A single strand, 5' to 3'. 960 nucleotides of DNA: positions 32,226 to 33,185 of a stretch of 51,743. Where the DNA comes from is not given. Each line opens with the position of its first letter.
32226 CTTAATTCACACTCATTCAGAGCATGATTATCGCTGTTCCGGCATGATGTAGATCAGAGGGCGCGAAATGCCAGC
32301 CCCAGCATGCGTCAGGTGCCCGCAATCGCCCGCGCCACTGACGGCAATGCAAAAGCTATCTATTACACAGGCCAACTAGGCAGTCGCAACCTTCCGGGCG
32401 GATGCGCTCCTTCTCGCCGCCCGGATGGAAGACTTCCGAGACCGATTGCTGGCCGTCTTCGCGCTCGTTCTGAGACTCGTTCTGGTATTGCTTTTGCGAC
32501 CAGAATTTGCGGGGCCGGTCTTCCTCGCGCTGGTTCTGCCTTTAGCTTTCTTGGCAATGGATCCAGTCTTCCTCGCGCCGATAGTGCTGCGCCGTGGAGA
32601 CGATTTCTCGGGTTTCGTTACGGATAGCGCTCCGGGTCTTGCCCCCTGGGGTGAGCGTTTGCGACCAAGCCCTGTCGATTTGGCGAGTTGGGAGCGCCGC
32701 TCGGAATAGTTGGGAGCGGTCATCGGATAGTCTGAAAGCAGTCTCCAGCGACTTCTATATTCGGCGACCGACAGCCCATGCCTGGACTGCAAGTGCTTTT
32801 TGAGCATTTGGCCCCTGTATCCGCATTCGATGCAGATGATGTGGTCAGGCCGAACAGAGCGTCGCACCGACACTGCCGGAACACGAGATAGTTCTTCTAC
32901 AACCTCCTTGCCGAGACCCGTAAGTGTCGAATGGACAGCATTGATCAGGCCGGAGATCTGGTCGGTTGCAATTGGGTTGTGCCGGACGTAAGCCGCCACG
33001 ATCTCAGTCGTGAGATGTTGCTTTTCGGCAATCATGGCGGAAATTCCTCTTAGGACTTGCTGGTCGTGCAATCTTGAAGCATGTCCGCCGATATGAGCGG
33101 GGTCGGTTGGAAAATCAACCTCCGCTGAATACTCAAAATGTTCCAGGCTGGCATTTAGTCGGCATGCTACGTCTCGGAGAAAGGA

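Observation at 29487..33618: Island-borne nucleoid-protein cluster: MarR + histone-H1-like repeat protein + two divergent MucR/Ros genes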

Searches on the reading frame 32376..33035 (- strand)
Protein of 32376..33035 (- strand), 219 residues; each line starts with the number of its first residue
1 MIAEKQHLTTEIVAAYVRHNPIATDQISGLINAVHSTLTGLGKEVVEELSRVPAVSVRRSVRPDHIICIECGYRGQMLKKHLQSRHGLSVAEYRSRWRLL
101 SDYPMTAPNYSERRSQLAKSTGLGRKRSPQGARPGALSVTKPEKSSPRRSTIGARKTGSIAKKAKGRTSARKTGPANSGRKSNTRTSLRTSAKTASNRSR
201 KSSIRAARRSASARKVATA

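Call 8: find_encoding_contigs(protein=window:32376-33035:-, flank=10000, max_places=10)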
Protein window:32376-33035:- (219 aa): 24 contigs read that carry it; 10 places shown.
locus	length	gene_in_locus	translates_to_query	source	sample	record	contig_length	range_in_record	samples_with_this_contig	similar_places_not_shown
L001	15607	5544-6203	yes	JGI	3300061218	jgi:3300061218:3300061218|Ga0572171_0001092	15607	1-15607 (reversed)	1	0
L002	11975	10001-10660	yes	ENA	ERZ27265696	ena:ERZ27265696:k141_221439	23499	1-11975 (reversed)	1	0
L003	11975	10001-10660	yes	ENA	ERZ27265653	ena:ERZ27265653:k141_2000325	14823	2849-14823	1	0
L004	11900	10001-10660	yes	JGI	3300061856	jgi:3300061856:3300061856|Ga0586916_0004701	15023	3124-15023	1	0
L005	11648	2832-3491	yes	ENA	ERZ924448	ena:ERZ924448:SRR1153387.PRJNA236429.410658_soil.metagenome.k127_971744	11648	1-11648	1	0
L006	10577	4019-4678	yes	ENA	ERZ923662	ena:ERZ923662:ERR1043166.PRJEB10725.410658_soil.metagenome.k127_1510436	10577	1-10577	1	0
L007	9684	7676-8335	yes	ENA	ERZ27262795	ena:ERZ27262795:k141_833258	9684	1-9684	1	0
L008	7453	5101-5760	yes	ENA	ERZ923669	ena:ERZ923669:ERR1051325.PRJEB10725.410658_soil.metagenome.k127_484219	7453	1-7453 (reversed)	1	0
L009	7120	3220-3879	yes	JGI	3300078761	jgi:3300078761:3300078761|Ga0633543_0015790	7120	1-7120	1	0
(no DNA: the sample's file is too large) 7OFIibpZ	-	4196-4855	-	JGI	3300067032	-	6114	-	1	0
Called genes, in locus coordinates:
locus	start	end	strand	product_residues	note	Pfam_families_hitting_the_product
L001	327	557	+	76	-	-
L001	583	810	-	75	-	-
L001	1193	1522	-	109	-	-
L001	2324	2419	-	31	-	-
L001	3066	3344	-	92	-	-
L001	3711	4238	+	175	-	PF09994:T6SS_Tle1-like_cat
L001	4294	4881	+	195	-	PF09994:T6SS_Tle1-like_cat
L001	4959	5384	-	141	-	PF05443:ROS_MUCR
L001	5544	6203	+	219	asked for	PF05443:ROS_MUCR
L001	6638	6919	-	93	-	-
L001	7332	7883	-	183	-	-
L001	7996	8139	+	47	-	-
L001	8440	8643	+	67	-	-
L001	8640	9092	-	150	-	PF12802:MarR_2, PF13463:HTH_27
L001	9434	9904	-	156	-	-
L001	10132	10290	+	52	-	PF04392:ABC_sub_bind (weak)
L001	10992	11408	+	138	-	-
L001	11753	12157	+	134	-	-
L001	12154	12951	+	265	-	-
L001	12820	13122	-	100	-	-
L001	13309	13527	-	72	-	-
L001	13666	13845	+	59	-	-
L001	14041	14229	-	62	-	-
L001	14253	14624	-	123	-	-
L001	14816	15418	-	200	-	-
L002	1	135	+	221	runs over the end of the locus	-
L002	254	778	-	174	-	PF07238:PilZ (weak)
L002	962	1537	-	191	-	PF00990:GGDEF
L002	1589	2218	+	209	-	PF07310:PAS_5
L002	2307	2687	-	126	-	-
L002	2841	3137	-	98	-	-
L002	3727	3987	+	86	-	-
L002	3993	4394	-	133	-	PF00072:Response_reg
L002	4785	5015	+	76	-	-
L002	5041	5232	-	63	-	-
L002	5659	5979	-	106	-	-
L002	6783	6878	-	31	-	-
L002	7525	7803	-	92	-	-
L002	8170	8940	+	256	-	PF09994:T6SS_Tle1-like_cat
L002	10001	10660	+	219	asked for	PF05443:ROS_MUCR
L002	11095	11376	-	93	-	-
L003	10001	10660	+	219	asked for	PF05443:ROS_MUCR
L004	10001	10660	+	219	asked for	PF05443:ROS_MUCR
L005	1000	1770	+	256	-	PF09994:T6SS_Tle1-like_cat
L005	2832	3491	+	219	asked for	PF05443:ROS_MUCR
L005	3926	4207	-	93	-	-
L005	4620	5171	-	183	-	-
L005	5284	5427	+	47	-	-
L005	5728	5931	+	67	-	-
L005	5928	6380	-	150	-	PF12802:MarR_2, PF13463:HTH_27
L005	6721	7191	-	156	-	-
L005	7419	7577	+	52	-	PF04392:ABC_sub_bind (weak)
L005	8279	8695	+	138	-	-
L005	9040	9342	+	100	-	-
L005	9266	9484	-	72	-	-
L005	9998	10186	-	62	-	-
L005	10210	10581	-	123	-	-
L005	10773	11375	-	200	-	-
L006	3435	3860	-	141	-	PF05443:ROS_MUCR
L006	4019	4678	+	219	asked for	PF05443:ROS_MUCR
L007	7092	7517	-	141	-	PF05443:ROS_MUCR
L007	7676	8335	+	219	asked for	PF05443:ROS_MUCR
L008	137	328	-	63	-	-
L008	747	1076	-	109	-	-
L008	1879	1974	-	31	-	-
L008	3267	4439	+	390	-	PF09994:T6SS_Tle1-like_cat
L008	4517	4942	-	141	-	PF05443:ROS_MUCR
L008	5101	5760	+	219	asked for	PF05443:ROS_MUCR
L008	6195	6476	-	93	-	-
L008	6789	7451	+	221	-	?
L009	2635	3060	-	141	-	PF05443:ROS_MUCR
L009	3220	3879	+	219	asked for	PF05443:ROS_MUCR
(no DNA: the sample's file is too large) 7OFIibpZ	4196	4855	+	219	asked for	PF05443:ROS_MUCR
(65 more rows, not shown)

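Call 13: find_related_loci(query=window:32376-33035:-, collection=genome_contigs, flank=10000)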
Query window:32376-33035:- (219 aa) in genome_contigs; peptide patterns used: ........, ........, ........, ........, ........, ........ (x = any residue, [..] = any of these).
599 stretches matched a pattern, but none encodes a relative of the query by tblastn (E <= 1e-3).

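Call 14: find_homologous_proteins(query=window:32376-33035:-, max_evalue=1e-10)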
Query window:32376-33035:- (219 aa): 1425 proteins with E <= 1e-10 among 2389 candidates; the best 120 are listed.
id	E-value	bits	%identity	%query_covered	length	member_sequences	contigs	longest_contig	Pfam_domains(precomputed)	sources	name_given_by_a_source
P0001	1.3e-130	451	100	100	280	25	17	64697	PF05443.18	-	-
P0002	1.3e-114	399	90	100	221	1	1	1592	PF05443.18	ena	-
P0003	7.3e-96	338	78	91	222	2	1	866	PF05443.18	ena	-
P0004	1.6e-93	330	99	72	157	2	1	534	PF05443.18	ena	-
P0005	5.8e-87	309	73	100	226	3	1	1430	PF05443.18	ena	-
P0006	1.1e-86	308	73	91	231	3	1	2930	PF05443.18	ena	-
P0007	1.0e-85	304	74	91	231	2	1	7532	PF05443.18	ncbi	-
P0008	4.2e-85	302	73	100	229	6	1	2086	PF05443.18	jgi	jgi:predicted transcriptional regulator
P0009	8.2e-85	301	72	100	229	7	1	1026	PF05443.18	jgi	jgi:predicted transcriptional regulator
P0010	1.0e-84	301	73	91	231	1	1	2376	PF05443.18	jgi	-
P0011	4.0e-84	299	68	100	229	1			PF05443.18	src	-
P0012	4.0e-84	299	72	100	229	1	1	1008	PF05443.18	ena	-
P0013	6.4e-84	299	73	100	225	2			PF05443.18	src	-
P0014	1.3e-83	298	71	100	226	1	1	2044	PF05443.18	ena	-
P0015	1.4e-83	298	71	100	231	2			PF05443.18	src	-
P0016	2.2e-83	297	71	91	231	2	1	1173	PF05443.18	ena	-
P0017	9.2e-83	295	70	100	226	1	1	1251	PF05443.18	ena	-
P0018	4.3e-82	293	71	100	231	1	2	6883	PF05443.18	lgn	-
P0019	5.9e-82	292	71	100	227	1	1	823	PF05443.18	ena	-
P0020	7.9e-82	292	71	100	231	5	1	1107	PF05443.18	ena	-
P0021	1.6e-81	291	69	100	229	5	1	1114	PF05443.18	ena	-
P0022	1.1e-80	288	70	100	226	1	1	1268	PF05443.18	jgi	jgi:predicted transcriptional regulator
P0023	9.3e-80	285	72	91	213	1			PF05443.18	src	-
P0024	1.1e-79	285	68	100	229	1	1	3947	PF05443.18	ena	-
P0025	5.8e-79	282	67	100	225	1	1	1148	PF05443.18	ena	-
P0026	1.1e-78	282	67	100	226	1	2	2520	PF05443.18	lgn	-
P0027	2.3e-78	280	68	100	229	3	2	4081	PF05443.18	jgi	jgi:predicted transcriptional regulator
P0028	2.5e-78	280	66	100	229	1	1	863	PF05443.18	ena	-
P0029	2.7e-78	280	68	91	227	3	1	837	PF05443.18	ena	-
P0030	3.2e-78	280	69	96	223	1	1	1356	PF05443.18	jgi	jgi:predicted transcriptional regulator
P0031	4.5e-78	280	68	100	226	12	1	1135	PF05443.18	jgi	-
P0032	7.4e-78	279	70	100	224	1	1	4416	PF05443.18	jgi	jgi:MucR family transcriptional regulator, transcriptional regulator of exopolysaccharide biosynthes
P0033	7.7e-78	279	68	100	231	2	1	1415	PF05443.18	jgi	-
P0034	1.5e-77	278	87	67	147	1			PF05443.18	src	-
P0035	3.8e-77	277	67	100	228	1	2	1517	PF05443.18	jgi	jgi:predicted transcriptional regulator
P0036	5.2e-77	276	68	100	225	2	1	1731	PF05443.18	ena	-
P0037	2.7e-75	270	61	100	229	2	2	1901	PF05443.18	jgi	jgi:predicted transcriptional regulator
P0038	4.1e-75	270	67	100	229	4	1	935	PF05443.18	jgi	jgi:predicted transcriptional regulator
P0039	1.8e-74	268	63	100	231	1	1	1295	PF05443.18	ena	-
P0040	2.9e-74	267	67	100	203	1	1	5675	PF05443.18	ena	-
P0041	3.3e-73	264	64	99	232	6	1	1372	PF05443.18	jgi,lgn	jgi:predicted transcriptional regulator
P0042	1.5e-72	261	77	75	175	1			PF05443.18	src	-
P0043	2.9e-72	261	62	95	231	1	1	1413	PF05443.18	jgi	jgi:predicted transcriptional regulator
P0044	3.8e-72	260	79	72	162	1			PF05443.18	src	-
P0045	7.4e-72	259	65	100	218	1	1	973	PF05443.18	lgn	-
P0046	2.8e-71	257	67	93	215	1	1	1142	PF05443.18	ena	-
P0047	3.2e-71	257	64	100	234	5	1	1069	PF05443.18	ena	-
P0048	4.6e-71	257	82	68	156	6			PF05443.18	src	-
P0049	5.3e-70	253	72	80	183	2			PF05443.18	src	-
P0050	1.7e-69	252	62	95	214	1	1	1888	PF05443.18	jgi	jgi:predicted transcriptional regulator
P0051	2.8e-69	251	72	80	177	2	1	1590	PF05443.18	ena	-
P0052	4.5e-69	250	70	84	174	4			PF05443.18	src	-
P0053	5.0e-69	250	63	100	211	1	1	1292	PF05443.18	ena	-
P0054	1.0e-68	249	71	80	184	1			PF05443.18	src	-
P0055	4.6e-68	247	72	79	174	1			PF05443.18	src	-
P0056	9.4e-68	246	67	86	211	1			PF05443.18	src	-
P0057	9.6e-68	246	62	94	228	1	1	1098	PF05443.18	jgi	jgi:predicted transcriptional regulator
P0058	2.4e-67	245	70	80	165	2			PF05443.18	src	-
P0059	3.4e-67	244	59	100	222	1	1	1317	PF05443.18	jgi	jgi:predicted transcriptional regulator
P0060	1.0e-66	242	63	90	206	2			PF05443.18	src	-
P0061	1.3e-66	242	60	95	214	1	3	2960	PF05443.18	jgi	jgi:predicted transcriptional regulator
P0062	1.5e-66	242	76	70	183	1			PF05443.18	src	-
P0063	2.2e-66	241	60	94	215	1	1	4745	PF05443.18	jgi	jgi:predicted transcriptional regulator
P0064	1.2e-65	239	58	100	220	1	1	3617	PF05443.18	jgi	jgi:predicted transcriptional regulator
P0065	2.7e-65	238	59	95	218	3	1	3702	PF05443.18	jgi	jgi:MucR family transcriptional regulator, transcriptional regulator of exopolysaccharide biosynthes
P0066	3.5e-65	237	65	80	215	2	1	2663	PF05443.18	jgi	jgi:predicted transcriptional regulator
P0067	3.7e-65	237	59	100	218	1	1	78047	PF05443.18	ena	-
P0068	4.7e-65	237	63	94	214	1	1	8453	PF05443.18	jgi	jgi:predicted transcriptional regulator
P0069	4.8e-65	237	85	60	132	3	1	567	PF05443.18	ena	-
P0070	5.7e-65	237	61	94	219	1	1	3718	PF05443.18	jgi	jgi:predicted transcriptional regulator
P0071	5.8e-65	237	61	94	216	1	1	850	PF05443.18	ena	-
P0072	6.2e-65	237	58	95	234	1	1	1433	PF05443.18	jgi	jgi:predicted transcriptional regulator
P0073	7.5e-65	236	61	95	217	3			PF05443.18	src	-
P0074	9.5e-65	236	61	97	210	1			PF05443.18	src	-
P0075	1.3e-64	236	60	100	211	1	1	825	PF05443.18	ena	-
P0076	1.5e-64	235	59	100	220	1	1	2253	PF05443.18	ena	-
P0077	1.9e-64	235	63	91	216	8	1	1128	PF05443.18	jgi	jgi:predicted transcriptional regulator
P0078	2.2e-64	235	63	91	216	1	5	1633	PF05443.18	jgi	jgi:predicted transcriptional regulator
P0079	2.6e-64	235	68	80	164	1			PF05443.18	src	-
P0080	3.0e-64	234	63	91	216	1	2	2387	PF05443.18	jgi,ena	jgi:predicted transcriptional regulator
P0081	3.2e-64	234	63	91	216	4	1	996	PF05443.18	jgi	jgi:predicted transcriptional regulator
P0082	3.2e-64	234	59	100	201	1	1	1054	PF05443.18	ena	-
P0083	3.4e-64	234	59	91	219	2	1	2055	PF05443.18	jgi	jgi:predicted transcriptional regulator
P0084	3.7e-64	234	64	91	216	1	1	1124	PF05443.18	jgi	jgi:predicted transcriptional regulator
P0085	3.8e-64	234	63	91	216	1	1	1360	PF05443.18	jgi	jgi:predicted transcriptional regulator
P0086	5.0e-64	234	66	85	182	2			PF05443.18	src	-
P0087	5.1e-64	234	61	100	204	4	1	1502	PF05443.18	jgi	jgi:predicted transcriptional regulator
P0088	5.3e-64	234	59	100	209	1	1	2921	PF05443.18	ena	-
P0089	7.6e-64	233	59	95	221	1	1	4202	PF05443.18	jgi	jgi:predicted transcriptional regulator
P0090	1.0e-63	233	59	100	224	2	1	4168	PF05443.18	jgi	jgi:predicted transcriptional regulator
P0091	1.2e-63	233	64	94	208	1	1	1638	PF05443.18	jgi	jgi:predicted transcriptional regulator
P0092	1.2e-63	232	59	100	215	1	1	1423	PF05443.18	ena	-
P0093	1.4e-63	232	60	87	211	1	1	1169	PF05443.18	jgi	jgi:predicted transcriptional regulator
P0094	1.7e-63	232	59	99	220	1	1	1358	PF05443.18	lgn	-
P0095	3.1e-63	231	58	100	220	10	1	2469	PF05443.18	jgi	jgi:predicted transcriptional regulator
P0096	3.3e-63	231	55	100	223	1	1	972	PF05443.18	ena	-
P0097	4.2e-63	231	56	100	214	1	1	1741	PF05443.18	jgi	jgi:predicted transcriptional regulator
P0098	5.0e-63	230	58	93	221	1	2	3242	PF05443.18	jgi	jgi:predicted transcriptional regulator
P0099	5.5e-63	230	67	80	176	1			PF05443.18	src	-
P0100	8.7e-63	230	62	91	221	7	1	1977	PF05443.18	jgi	jgi:predicted transcriptional regulator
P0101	1.0e-62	229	59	94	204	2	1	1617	PF05443.18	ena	-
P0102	2.1e-62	228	59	100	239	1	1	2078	PF05443.18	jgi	jgi:predicted transcriptional regulator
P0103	2.1e-62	228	72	68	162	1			PF05443.18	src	-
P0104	2.3e-62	228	58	100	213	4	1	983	PF05443.18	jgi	jgi:predicted transcriptional regulator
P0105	2.4e-62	228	70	70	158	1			PF05443.18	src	-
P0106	3.3e-62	228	86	57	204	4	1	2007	PF05443.18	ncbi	-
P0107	4.1e-62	227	62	87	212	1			PF05443.18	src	-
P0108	4.4e-62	227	74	66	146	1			PF05443.18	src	-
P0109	4.8e-62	227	59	100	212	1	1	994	PF05443.18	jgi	jgi:predicted transcriptional regulator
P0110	6.2e-62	227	57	100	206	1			PF05443.18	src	-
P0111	6.4e-62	227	60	85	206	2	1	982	PF05443.18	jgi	jgi:predicted transcriptional regulator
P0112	6.6e-62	227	58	94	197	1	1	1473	PF05443.18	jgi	jgi:predicted transcriptional regulator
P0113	6.8e-62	227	58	90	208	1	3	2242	PF05443.18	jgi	jgi:predicted transcriptional regulator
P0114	7.1e-62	227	69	75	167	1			PF05443.18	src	-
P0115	7.3e-62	227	58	100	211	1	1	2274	PF05443.18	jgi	jgi:predicted transcriptional regulator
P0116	7.9e-62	227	62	84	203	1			PF05443.18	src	-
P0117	8.9e-62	226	61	95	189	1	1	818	PF05443.18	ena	-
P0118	9.7e-62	226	58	99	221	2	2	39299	PF05443.18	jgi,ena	-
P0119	1.2e-61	226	58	100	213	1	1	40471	PF05443.18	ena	-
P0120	1.2e-61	226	77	57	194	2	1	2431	PF05443.18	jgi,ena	jgi:predicted transcriptional regulator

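Call 15: find_encoding_contigs(protein=P0007, flank=10000, max_places=3)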
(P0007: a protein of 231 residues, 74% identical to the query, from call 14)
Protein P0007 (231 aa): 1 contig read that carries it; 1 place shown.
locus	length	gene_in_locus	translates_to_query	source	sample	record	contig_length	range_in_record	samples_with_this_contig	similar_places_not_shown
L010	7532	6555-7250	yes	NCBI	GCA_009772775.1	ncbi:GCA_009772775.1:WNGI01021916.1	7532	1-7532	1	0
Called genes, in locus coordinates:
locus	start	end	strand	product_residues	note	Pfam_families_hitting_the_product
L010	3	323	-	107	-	?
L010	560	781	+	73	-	-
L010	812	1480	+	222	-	PF00589:Phage_integrase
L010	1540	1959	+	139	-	-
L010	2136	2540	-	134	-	PF00072:Response_reg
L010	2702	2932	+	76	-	-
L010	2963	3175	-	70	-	-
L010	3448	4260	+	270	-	PF14023:Bestrophin-like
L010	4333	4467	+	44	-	-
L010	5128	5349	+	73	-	-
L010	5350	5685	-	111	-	-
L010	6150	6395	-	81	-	PF05443:ROS_MUCR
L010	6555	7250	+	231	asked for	PF05443:ROS_MUCR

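Call 16: find_encoding_contigs(protein=P0067, flank=10000, max_places=3)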
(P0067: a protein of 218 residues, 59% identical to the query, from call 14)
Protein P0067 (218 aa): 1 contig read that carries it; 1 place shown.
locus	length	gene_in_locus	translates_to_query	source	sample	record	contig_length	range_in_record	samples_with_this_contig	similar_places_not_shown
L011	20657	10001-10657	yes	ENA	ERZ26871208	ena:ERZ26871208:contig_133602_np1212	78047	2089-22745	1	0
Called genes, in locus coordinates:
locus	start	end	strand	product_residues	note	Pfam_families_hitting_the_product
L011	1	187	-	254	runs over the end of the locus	PF00239:Resolvase, PF07508:Recombinase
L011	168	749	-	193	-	PF11149:DUF2924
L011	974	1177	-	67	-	-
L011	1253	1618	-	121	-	PF11994:DUF3489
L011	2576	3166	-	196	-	-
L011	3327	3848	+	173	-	-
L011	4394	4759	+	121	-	-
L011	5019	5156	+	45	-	-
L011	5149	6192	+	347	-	-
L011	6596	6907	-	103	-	-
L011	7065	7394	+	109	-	-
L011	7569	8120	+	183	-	-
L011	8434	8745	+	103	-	-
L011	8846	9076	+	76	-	-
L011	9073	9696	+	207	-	PF02899:Phage_int_SAM_1, PF00589:Phage_integrase (weak)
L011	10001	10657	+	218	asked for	PF05443:ROS_MUCR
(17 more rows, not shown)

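Call 17: find_encoding_contigs(protein=P0118, flank=10000, max_places=3)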
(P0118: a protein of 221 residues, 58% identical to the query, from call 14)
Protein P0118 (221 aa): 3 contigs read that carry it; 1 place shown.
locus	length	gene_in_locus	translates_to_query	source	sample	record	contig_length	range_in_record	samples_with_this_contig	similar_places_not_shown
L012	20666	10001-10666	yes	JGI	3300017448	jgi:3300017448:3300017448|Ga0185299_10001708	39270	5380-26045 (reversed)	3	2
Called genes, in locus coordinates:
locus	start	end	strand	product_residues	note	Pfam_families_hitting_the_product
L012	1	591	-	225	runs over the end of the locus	-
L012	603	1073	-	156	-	-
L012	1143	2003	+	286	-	-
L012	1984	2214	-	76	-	-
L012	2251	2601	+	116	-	-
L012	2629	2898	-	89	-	-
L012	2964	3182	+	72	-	-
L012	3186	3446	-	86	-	-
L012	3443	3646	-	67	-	-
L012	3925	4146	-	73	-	-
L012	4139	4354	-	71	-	-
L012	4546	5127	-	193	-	-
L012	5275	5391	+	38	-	-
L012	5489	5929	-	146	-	PF07589:PEP_exosort_dom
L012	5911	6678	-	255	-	-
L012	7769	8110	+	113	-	-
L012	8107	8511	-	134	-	PF00072:Response_reg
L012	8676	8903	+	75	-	-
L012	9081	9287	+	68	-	-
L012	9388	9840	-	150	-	PF05443:ROS_MUCR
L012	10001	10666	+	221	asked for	PF05443:ROS_MUCR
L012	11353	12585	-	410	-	PF13439:Glyco_transf_4, PF13579:Glyco_trans_4_4, PF00534:Glycos_transf_1, PF13692:Glyco_trans_1_4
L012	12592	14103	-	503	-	PF02397:Bac_transf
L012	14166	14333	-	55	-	-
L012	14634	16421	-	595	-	-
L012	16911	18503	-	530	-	-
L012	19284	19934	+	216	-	-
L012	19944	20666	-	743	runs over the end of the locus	PF05226:CHASE2, PF00211:Guanylate_cyc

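Call 18: find_encoding_contigs(protein=P0119, flank=10000, max_places=3)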
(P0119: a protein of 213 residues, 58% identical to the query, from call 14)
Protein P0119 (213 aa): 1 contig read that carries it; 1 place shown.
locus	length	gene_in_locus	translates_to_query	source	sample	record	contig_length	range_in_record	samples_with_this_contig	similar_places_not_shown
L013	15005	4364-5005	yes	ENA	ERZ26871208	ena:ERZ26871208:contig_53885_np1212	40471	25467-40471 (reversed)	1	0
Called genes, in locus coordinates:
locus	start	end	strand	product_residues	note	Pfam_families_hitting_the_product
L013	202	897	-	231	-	-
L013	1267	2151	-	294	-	PF13276:HTH_21, PF00665:rve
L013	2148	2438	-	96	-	PF01527:HTH_Tnp_1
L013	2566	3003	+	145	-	-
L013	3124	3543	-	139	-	PF01068:DNA_ligase_A_M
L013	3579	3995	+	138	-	PF04828:GFA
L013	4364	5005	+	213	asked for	PF05443:ROS_MUCR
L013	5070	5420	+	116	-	-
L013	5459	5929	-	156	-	PF00697:PRAI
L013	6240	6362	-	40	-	-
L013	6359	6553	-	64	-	-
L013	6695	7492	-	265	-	PF00378:ECH_1, PF16113:ECH_2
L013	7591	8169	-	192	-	PF02586:SRAP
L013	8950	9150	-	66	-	-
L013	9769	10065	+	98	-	-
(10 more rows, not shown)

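Call 25: search_protein_families(library=ncbifam, proteins=[window:32376-33035:-], max_evalue=0.01)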
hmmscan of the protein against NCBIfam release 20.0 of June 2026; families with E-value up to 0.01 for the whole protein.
window:32376-33035:- (219 aa): 0 families

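Call 28: find_related_loci(query=A1, collection=genome_contigs, flank=10000)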
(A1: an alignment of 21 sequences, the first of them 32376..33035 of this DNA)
Query A1 (219 aa) in genome_contigs; peptide patterns used: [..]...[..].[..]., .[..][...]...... (x = any residue, [..] = any of these).
189 stretches matched a pattern; 151 encode a relative of the query (tblastn E <= 1e-3); the best 80 are kept; 80 distinct loci.
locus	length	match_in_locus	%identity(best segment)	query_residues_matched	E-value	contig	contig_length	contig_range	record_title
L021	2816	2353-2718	57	7-128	3e-43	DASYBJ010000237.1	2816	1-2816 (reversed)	MAG TPA_asm: Acidobacteriaceae bacterium isolate SMAG_U4904 k141_511356, whole genome shotgun sequence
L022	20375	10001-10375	55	5-128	2e-42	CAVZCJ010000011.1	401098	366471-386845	MAG: uncultured Alphaproteobacteria bacterium isolate MFD00991.bin.2.2 genome assembly, contig: contig_31153, whole geno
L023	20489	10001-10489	46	7-166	1e-41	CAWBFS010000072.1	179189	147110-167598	MAG: uncultured Alphaproteobacteria bacterium isolate MFD02579.bin.2.4 genome assembly, contig: contig_6246, whole genom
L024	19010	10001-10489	46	7-166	6e-41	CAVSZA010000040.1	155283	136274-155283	MAG: uncultured Alphaproteobacteria bacterium isolate MFD05521.bin.1.185 genome assembly, contig: contig_25304, whole ge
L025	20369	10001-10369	54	4-125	4e-40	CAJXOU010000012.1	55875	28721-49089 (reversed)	MAG TPA_asm: uncultured Rhodobiaceae bacterium isolate ERR1855268_bin.6_MetaBAT_v2.12.1_MAG genome assembly, contig: NOD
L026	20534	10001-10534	44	7-174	2e-40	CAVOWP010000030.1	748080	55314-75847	MAG: uncultured Alphaproteobacteria bacterium isolate MFD00125.bin.2.82 genome assembly, contig: contig_4412, whole geno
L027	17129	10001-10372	52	8-130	4e-40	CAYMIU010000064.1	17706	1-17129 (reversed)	MAG TPA_asm: uncultured Stakelama sp. isolate SRP090828_co1_38 genome assembly, contig: NODE_515_length_17706_cov_40.304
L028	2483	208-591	52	8-133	6e-40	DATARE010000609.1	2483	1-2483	MAG TPA_asm: Micropepsaceae bacterium isolate SMAG_U5485 k141_2172821, whole genome shotgun sequence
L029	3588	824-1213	50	1-133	2e-39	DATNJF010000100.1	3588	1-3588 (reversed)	MAG TPA_asm: Stellaceae bacterium isolate SMAG_U11392 k141_244264, whole genome shotgun sequence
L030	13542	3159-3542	52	6-131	3e-39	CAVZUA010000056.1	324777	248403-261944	MAG: uncultured Alphaproteobacteria bacterium isolate MFD04967.bin.1.114 genome assembly, contig: contig_9534, whole gen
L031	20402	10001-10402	51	8-141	1e-38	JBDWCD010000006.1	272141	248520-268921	MAG: Rhizobiaceae bacterium isolate AQ.31.F.A4_36_95 AQ_31_F_A4_36_95_000000000006, whole genome shotgun sequence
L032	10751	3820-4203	51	8-133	9e-39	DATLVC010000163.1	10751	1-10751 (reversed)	MAG TPA_asm: Micropepsaceae bacterium isolate SMAG_U13182 k141_649181, whole genome shotgun sequence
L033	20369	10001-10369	52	4-125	3e-38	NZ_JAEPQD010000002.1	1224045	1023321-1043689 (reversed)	MAG: Parvibaculum sp. isolate HXMU1428-15 NODE_2_length_1224045_cov_8.479615, whole genome shotgun sequence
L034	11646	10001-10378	54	3-126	1e-37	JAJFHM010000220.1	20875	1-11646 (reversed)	MAG: Hyphomicrobiales bacterium isolate OFTM302 OFTM302_219, whole genome shotgun sequence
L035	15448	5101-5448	51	9-124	5e-37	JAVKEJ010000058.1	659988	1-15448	MAG: Rhodospirillaceae bacterium isolate E2-BRE-14 k141_48919, whole genome shotgun sequence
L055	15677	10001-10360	48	8-125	4e-35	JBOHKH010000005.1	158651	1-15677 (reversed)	MAG: Rhizomicrobium sp. isolate SE1507_metabat2.bin.11 NODE_26_length_158651_cov_5.054951, whole genome shotgun sequence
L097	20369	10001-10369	47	2-123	5e-32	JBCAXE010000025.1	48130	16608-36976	MAG: Pseudomonadota bacterium isolate J06555_11 NODE_25_length_48130_cov_7.154059, whole genome shotgun sequence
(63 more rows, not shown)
